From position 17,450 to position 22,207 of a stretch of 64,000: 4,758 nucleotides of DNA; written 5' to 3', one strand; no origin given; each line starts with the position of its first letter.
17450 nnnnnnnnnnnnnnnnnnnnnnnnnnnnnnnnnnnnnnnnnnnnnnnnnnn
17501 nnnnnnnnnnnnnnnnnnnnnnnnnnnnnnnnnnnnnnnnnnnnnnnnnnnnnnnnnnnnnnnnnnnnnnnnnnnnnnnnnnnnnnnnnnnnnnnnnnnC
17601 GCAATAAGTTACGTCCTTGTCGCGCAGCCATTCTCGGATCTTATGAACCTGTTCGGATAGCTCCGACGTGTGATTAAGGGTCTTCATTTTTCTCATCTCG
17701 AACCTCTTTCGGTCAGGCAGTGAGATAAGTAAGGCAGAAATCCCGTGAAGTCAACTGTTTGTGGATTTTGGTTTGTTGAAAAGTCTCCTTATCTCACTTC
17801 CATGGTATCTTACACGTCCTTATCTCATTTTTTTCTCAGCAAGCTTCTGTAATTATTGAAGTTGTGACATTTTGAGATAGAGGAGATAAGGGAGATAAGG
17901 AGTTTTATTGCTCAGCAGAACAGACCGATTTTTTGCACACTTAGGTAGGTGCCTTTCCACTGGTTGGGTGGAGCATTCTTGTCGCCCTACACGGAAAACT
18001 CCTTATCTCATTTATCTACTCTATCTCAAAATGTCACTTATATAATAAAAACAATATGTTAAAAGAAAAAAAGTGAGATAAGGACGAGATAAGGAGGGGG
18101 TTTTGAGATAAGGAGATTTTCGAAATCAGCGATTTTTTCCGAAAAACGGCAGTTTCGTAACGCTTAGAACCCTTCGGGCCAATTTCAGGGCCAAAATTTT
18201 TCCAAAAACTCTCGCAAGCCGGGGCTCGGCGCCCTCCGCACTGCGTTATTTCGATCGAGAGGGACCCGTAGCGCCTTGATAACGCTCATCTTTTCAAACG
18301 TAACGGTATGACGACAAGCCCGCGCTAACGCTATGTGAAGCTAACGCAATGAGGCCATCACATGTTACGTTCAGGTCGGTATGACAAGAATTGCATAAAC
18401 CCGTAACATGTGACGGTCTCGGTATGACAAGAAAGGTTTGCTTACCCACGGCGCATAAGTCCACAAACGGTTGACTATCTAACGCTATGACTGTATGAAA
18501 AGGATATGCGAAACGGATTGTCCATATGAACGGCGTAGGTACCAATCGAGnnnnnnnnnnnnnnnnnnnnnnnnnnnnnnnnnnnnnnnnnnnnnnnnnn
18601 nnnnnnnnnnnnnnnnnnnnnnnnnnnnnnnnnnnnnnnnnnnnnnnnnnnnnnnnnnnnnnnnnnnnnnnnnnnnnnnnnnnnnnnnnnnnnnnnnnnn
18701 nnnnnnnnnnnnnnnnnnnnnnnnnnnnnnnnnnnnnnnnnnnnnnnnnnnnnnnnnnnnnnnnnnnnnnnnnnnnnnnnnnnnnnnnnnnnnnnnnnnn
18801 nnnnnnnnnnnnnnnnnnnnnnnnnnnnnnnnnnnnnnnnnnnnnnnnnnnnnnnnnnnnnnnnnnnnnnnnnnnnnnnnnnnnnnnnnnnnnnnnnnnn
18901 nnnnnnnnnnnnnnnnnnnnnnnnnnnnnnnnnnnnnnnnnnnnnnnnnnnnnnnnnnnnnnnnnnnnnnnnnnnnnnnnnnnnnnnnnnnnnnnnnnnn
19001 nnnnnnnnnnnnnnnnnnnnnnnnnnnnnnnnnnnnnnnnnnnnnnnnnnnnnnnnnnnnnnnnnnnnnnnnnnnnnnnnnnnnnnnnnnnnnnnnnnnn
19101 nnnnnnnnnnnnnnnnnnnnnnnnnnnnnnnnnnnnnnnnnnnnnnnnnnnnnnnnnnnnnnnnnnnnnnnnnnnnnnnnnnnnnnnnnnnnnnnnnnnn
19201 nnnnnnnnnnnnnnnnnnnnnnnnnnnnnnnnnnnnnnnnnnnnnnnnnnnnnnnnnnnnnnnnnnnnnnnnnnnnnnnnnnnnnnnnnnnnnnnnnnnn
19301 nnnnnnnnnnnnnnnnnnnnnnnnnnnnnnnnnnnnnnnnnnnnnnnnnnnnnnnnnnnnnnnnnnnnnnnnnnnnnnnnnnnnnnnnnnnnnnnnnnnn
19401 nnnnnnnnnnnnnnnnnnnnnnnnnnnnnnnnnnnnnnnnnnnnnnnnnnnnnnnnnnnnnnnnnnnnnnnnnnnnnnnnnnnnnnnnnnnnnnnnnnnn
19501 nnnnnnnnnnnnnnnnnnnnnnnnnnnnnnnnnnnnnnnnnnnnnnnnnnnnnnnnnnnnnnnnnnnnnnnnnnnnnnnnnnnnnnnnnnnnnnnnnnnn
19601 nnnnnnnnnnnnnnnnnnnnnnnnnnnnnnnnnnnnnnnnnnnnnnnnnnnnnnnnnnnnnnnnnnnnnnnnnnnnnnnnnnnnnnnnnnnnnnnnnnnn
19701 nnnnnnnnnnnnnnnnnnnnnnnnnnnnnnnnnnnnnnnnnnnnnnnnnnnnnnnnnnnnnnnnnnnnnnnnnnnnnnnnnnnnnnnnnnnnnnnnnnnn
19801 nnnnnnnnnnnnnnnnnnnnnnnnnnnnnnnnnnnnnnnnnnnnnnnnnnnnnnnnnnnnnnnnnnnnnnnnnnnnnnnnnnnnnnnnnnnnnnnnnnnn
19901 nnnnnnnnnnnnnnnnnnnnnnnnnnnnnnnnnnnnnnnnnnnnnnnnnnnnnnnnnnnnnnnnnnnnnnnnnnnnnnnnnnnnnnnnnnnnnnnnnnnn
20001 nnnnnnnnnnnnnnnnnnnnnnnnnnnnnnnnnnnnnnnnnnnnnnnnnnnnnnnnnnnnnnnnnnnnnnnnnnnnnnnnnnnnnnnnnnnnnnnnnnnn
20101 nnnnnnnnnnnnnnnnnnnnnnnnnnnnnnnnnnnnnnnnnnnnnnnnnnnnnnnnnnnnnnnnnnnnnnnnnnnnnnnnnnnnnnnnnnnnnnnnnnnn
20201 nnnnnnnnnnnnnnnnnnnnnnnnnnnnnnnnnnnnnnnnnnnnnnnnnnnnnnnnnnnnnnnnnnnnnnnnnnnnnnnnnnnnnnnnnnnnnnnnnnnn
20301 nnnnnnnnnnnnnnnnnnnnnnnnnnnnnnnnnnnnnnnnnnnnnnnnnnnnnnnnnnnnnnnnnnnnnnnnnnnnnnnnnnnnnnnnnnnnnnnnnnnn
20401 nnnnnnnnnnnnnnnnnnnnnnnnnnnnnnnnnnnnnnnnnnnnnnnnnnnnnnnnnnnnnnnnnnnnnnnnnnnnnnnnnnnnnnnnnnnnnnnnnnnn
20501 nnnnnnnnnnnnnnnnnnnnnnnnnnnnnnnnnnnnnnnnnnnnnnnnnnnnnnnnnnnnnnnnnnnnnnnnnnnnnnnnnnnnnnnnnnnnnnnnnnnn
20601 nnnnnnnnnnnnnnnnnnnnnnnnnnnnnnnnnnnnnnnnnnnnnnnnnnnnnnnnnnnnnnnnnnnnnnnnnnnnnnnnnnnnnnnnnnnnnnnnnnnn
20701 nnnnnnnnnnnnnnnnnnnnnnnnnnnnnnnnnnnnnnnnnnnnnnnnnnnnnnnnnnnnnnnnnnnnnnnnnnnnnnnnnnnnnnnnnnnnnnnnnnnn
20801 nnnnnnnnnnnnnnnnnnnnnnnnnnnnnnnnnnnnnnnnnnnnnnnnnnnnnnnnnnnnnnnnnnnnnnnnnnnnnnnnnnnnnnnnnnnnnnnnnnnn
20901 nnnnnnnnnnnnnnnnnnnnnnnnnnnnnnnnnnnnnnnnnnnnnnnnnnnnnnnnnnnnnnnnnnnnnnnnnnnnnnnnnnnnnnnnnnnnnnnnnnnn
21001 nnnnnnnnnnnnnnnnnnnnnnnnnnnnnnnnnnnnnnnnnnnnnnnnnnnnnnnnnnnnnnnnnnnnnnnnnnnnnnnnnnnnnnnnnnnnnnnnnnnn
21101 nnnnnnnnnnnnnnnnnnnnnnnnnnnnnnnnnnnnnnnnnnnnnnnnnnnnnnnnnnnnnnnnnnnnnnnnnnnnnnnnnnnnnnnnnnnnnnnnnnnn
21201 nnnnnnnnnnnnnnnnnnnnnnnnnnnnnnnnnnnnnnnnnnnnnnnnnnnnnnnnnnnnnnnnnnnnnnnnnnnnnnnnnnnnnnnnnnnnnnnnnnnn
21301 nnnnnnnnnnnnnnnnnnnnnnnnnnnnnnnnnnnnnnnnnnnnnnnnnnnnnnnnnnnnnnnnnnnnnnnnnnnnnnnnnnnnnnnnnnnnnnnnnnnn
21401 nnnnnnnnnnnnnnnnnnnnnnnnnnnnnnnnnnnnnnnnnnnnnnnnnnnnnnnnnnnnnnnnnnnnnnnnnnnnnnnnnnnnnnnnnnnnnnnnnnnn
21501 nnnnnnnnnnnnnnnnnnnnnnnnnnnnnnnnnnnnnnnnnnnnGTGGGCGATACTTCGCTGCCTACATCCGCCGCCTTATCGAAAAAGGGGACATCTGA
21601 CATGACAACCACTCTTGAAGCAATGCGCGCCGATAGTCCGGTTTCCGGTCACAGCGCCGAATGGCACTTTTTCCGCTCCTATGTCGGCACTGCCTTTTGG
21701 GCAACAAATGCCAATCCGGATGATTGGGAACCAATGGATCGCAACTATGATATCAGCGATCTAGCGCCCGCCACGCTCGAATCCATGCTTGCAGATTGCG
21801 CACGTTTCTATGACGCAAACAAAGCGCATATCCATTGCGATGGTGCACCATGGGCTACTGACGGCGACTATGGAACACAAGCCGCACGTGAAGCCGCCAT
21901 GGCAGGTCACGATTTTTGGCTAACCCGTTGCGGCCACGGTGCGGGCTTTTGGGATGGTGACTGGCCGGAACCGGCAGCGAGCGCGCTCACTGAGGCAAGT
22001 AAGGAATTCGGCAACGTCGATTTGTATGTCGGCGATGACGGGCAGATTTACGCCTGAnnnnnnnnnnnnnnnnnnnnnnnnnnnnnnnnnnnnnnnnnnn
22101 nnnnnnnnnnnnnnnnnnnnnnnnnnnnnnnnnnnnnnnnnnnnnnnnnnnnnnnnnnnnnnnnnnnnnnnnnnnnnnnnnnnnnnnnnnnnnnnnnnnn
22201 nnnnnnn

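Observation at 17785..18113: AT-rich nested inverted iteron array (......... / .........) with a 17-bp perfect inverted repeat flanking an 85-bp core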

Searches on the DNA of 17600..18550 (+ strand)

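Call 8: search_dna_similar(query=window:17600-18550:+, collection=phages, mode=distant)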
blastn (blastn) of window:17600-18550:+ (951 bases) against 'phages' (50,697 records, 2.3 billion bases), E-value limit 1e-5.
No match.

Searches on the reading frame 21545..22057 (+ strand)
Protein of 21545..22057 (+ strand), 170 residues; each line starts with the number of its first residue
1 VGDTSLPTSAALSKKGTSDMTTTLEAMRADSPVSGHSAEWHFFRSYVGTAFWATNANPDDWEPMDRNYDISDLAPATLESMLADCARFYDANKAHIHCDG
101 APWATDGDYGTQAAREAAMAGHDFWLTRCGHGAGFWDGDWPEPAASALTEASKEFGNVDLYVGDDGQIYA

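Call 9: search_protein_families(library=pfam, proteins=[window:21545-22057:+], max_evalue=0.01)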
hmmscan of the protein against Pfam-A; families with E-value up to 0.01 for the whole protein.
window:21545-22057:+ (170 aa): 0 families

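Call 10: search_protein_families(library=phrogs, proteins=[window:21545-22057:+], max_evalue=0.001)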
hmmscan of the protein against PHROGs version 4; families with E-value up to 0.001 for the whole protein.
window:21545-22057:+ (170 aa): 2 families
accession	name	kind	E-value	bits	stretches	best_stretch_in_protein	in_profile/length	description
phrog_1915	-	unknown function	6e-21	76.2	1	42-169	12-139/141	-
phrog_20867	-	unknown function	2.3e-06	28.6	1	52-157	68-169/193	-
